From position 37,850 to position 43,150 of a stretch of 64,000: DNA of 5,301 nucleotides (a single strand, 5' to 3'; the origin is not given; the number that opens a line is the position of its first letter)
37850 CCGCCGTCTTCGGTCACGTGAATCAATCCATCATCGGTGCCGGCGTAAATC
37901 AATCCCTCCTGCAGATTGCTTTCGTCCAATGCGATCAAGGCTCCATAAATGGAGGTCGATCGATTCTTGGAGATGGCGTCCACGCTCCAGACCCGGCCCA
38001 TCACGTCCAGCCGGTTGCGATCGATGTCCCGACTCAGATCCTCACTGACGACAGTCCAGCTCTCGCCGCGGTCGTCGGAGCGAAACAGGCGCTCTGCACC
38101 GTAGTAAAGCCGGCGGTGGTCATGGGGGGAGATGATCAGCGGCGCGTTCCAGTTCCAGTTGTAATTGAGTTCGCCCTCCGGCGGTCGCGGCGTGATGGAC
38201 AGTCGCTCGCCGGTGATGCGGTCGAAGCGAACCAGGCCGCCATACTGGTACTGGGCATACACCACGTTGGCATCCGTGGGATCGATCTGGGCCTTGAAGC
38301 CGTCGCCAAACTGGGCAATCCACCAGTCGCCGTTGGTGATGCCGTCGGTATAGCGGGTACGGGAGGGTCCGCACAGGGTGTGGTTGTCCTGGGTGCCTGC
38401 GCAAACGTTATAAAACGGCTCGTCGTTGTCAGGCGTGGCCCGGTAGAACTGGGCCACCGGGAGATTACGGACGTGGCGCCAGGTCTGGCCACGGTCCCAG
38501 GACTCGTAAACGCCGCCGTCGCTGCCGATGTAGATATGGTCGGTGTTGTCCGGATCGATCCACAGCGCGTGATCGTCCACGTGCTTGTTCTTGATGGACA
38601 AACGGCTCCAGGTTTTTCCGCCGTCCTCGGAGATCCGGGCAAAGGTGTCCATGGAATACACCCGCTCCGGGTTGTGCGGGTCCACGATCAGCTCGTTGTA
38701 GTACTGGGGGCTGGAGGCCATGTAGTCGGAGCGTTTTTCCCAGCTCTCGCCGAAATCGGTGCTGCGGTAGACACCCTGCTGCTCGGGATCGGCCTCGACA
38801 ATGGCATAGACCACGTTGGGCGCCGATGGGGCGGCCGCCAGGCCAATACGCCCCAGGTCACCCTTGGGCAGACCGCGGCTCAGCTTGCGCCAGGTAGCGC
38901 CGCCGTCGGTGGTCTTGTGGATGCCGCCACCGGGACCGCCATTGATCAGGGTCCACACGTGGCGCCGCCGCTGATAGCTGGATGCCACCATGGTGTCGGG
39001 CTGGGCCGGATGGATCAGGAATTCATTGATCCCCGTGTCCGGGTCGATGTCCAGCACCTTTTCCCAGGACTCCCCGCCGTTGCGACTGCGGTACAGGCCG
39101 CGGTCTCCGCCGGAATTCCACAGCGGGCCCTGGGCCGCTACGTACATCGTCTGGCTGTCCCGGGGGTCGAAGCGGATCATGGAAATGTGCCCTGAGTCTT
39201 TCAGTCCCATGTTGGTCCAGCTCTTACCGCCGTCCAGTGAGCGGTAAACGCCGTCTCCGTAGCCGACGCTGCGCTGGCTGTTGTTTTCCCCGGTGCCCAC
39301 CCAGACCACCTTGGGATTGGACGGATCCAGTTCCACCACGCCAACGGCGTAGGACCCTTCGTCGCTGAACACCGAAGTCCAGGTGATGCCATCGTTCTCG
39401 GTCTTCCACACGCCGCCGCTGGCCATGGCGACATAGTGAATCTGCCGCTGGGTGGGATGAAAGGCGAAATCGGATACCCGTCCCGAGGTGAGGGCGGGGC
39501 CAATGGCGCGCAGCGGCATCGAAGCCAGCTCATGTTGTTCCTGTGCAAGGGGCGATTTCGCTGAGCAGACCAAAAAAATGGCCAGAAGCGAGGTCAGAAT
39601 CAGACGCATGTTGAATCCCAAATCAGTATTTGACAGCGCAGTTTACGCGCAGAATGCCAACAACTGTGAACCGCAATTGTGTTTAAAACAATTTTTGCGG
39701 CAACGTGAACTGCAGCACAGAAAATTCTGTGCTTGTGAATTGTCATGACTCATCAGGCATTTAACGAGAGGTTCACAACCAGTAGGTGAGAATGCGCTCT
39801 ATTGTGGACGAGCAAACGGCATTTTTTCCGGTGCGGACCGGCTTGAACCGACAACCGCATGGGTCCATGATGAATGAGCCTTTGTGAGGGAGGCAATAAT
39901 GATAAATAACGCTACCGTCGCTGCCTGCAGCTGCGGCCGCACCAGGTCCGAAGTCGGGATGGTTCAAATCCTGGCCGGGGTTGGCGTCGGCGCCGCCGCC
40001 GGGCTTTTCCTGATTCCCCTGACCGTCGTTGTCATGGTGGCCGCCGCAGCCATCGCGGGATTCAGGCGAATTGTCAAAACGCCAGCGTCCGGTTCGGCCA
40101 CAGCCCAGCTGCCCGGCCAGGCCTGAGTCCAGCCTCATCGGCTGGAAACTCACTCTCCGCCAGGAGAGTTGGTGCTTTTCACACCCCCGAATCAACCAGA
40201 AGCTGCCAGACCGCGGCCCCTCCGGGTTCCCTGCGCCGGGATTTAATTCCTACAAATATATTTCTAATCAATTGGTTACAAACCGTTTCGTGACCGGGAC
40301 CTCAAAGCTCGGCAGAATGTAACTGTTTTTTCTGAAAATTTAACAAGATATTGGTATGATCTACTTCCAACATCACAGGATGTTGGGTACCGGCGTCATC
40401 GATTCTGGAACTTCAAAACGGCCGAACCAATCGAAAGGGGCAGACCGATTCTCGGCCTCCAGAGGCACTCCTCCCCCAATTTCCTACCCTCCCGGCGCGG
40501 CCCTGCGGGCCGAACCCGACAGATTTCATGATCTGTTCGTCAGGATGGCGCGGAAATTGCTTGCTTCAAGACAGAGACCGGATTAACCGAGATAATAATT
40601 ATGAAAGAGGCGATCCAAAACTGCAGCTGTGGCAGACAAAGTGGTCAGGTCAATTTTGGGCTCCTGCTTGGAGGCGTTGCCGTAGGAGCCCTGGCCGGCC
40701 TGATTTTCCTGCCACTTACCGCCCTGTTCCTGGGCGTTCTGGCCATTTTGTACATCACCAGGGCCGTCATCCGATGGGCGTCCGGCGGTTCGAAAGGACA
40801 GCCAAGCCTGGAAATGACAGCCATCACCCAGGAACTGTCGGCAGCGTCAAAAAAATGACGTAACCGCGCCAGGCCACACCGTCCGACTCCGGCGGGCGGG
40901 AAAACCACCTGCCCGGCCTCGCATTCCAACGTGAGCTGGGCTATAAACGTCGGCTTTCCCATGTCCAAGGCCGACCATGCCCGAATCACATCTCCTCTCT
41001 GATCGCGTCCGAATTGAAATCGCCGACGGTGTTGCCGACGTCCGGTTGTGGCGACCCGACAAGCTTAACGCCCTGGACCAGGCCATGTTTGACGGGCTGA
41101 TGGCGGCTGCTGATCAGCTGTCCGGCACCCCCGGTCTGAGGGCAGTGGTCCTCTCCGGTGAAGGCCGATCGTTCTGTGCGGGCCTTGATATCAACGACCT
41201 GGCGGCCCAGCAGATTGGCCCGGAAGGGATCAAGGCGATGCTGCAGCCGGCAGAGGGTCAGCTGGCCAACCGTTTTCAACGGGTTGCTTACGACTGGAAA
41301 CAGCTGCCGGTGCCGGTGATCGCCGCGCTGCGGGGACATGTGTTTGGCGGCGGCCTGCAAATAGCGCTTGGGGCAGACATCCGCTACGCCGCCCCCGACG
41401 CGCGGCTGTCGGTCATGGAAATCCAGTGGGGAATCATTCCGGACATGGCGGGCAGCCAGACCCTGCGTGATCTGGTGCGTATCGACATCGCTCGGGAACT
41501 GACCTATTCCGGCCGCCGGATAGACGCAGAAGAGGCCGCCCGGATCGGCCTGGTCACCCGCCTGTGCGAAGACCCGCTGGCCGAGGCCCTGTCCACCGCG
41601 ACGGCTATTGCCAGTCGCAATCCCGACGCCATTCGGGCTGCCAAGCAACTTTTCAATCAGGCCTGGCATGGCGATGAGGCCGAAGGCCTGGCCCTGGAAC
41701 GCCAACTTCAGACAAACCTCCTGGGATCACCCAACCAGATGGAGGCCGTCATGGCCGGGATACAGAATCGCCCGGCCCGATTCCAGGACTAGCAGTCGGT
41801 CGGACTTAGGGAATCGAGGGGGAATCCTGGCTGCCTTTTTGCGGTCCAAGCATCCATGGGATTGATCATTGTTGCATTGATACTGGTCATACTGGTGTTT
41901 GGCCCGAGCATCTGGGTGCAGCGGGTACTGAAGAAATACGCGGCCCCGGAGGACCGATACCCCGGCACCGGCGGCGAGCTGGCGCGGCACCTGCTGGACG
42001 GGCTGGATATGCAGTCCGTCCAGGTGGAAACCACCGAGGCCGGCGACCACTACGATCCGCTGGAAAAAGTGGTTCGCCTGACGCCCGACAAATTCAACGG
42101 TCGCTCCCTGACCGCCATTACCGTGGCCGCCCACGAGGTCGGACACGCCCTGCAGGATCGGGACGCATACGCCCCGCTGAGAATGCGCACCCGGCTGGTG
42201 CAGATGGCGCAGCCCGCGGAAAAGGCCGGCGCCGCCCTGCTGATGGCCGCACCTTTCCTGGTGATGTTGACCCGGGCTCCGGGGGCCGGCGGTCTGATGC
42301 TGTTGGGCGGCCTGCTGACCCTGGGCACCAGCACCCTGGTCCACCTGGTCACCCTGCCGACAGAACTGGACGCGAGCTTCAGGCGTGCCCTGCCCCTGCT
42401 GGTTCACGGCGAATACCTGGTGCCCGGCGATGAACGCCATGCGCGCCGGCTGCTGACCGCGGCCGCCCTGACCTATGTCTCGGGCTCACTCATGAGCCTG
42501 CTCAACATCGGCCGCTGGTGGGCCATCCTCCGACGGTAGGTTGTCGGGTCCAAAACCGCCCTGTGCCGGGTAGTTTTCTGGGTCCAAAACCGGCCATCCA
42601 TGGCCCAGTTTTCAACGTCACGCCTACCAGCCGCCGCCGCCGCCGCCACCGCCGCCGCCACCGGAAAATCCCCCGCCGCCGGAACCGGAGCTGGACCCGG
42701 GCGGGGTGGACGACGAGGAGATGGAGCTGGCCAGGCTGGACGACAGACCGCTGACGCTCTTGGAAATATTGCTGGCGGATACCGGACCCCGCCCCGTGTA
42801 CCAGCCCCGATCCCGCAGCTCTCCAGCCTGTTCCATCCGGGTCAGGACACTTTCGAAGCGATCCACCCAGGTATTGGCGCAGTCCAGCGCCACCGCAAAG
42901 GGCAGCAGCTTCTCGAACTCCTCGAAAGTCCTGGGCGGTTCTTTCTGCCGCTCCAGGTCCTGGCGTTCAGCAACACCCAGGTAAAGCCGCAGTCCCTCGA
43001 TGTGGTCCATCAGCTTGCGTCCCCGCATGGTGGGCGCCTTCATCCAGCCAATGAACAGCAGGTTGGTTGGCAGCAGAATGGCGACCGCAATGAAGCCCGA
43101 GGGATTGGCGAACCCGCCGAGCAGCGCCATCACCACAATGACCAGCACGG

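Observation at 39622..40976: Tandem pair of paralogous small membrane proteins sharing a CSCGR motif, each with its own expression signals and structured leaders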

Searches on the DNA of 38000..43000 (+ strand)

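Call 7: search_rna_families(source=window, start=38000, end=43000, threshold=evalue, max_evalue=1)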
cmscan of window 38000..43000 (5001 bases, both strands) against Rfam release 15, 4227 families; matches with E-value up to 1: 1.
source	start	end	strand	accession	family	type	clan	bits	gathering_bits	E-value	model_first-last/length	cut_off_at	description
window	42422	42485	+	RF01290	SNORD10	Gene; snRNA; snoRNA; CD-box;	-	18.4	37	0.98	1-139/139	no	Small nucleolar RNA SNORD10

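Call 57: search_dna_similar(query=window:40322-40620:+, collection=plasmids, mode=distant, max_evalue=0.01)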
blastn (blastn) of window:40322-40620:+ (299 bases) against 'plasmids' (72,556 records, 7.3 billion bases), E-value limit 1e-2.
No match.

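Call 58: search_dna_similar(query=window:40322-40620:+, collection=phages, mode=distant, max_evalue=0.01)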
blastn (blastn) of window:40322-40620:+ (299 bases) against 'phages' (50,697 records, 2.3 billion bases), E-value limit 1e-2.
No match.

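Call 78: search_rna_families(sources=[L006, L007], threshold=evalue, max_evalue=10)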
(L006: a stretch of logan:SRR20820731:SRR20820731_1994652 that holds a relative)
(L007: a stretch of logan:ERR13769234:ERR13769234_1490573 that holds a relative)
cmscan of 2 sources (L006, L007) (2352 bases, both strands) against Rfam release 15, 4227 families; matches with E-value up to 10: 4.
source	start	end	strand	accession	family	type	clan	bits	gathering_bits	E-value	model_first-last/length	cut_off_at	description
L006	893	973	+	RF04247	bZIP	Gene; sRNA;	-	21.5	41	0.82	1-72/72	no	bZIP non canonical Hac1/Xbp1 intron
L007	612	767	+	RF02879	MH_s10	Gene; sRNA;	-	16.6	81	4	1-143/143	no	Mesorhizobail RNA 10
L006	925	978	-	RF03299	mir-1000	Gene; miRNA;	-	15.4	50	9.4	1-72/72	no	mir-1000 microRNA precursor family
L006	577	629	+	RF01129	sR44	Gene; snRNA; snoRNA; CD-box;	-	14.2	45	2.6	1-55/55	no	Small nucleolar RNA sR44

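Call 79: search_rna_families(source=window, start=39600, end=41000, threshold=evalue, max_evalue=10)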
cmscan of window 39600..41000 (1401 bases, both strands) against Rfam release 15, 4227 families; matches with E-value up to 10: 4.
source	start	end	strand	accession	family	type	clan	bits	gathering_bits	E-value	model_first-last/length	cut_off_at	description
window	40127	40225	+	RF02972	engA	Cis-reg;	-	16.5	46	2.4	1-101/101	no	engA RNA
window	40872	40937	+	RF03249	mir-2114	Gene; miRNA;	-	16.2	94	6.4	1-84/84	no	mir-2114 microRNA precursor family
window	39961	40052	-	RF01383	GRIK4_3p_UTR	Gene;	-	15.9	38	4.4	1-94/94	no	GRIK4 3 prime UTR element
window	39804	39904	+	RF01514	Afu_513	Gene; snRNA; snoRNA; CD-box;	-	12.1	48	9.6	1-103/103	no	A. fumigatus snoRNA Afu_513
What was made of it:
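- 40323..40464 (+): Conserved promoter-and-leader block of gene 2. It holds an extended -10 promoter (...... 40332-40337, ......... 40352-40360), the 5'-terminal hairpin 40367-40386 and a second hairpin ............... at 40420-40457. There is no Rfam match (calls 7, 78, 79).
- On Any Rfam cis-regulatory RNA or sRNA (gene 2 leader): No relevant match at E up to 10 in the window, L006 or L007 (calls 7, 78, 79).
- There is no Rfam toxin or antitoxin RNA match (calls 7, 78, 79).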

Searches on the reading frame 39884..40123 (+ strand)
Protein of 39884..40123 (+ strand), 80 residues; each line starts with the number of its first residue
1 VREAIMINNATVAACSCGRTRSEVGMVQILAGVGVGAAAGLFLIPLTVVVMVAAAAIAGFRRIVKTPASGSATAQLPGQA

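Call 4: search_protein_families(library=pfam, proteins=[window:39884-40123:+], max_evalue=1)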
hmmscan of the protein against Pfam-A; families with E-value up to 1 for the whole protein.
seq(80 aa): 2 families
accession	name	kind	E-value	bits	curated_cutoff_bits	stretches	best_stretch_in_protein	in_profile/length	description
PF11990.13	DUF3487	-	0.076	13.3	27.8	1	17-64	18-65/114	Protein of unknown function (DUF3487)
PF16013.10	DUF4781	-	0.49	9.6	27.9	1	12-58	82-126/310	Domain of unknown function (DUF4781)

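Call 5: search_protein_families(library=ncbifam, proteins=[window:39884-40123:+], max_evalue=1)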
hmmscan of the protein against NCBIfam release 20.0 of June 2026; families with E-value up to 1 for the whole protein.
seq(80 aa): 1 family
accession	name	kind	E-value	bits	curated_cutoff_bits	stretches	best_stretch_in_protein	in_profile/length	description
TIGR04205.1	classIII_w_PIP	hypoth_equivalog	0.014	15.4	65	1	49-75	14-39/67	class III signal peptide domain-containing protein, archaeosortase D/PIP-CTERM system-associated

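Call 44: search_protein_families(library=phrogs, proteins=[window:39884-40123:+], max_evalue=1)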
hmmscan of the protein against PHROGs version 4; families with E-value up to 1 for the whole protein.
seq(80 aa): 0 families

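Call 45: search_protein_families(library=padloc, proteins=[window:39884-40123:+], max_evalue=1)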
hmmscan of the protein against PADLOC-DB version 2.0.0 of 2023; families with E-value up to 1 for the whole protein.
seq(80 aa): 1 family
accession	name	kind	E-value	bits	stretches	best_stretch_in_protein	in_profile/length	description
PDLC00825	E1-E2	-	0.073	9.9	1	6-34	304-332/568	E1-E2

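Call 80: predict_structure(alignment_id=A7)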
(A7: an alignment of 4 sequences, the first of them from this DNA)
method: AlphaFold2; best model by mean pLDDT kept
length: 75 residues; sequences in the alignment: 4
mean_pLDDT: 58.5   pTM: 0.25
mean pLDDT of the five models: 58.5, 58.1, 57.5, 55.7, 51.2
residues with pLDDT >= 90: 0; 70-90: 11; 50-70: 47; < 50: 17
segments of 3 or more residues with pLDDT < 50: 60-71, 73-75
pLDDT, mean of each block of 10 residues (from residue 1): 53 55 65 62 75 59 48 45
secondary structure, 60 per line:
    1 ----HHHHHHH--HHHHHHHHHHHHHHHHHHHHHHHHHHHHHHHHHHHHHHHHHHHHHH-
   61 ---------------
elements in order: H5-11 H14-59

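Call 83: search_dna_similar(query=window:39899-40123:+, collection=plasmids, mode=protein, max_evalue=0.1)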
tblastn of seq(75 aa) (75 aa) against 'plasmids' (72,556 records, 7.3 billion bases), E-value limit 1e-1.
No match.
